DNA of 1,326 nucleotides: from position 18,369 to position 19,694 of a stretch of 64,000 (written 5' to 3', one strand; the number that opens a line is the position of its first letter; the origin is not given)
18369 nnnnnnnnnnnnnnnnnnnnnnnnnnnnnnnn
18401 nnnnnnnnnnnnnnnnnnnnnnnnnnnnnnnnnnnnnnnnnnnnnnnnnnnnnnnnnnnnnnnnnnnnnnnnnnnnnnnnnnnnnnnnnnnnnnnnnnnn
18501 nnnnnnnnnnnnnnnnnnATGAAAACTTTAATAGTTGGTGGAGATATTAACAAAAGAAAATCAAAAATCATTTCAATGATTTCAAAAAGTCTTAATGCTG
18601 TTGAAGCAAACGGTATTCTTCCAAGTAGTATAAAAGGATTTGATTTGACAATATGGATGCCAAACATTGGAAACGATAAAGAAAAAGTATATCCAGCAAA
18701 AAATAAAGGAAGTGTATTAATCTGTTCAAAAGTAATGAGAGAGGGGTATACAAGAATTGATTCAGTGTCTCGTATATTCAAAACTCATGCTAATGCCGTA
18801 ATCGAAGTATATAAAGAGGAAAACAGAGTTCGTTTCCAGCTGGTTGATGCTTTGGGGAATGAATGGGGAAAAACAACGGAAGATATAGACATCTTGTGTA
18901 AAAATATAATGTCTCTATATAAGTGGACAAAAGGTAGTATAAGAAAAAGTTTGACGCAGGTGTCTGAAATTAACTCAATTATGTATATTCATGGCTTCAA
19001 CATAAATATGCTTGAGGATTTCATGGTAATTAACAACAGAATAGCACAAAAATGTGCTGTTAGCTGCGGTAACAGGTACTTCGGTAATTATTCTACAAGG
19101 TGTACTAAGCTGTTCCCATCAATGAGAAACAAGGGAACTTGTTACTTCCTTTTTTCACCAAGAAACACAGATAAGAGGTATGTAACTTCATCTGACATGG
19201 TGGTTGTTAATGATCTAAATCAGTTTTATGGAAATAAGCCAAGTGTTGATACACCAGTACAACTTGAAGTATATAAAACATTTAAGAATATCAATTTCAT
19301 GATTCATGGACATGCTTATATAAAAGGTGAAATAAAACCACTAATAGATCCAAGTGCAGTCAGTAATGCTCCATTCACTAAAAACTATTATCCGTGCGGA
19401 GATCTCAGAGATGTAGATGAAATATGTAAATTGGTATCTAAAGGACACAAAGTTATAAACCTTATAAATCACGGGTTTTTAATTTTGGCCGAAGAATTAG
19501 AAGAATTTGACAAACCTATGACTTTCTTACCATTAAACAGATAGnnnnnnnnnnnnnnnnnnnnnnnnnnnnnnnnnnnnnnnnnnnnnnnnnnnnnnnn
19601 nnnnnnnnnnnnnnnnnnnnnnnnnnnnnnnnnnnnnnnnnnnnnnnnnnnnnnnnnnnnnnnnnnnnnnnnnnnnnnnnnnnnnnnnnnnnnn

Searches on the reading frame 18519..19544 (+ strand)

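Call 110: search_protein_families(library=pfam, proteins=[window:18519-19544:+], max_evalue=0.001)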
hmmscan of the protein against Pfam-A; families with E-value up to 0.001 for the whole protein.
window:18519-19544:+ (341 aa): 1 family
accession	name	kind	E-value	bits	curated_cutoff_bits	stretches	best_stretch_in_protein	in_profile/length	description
PF00596.27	Aldolase_II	-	9e-09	35.9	22.2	1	188-329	20-167/183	Class II Aldolase and Adducin N-terminal domain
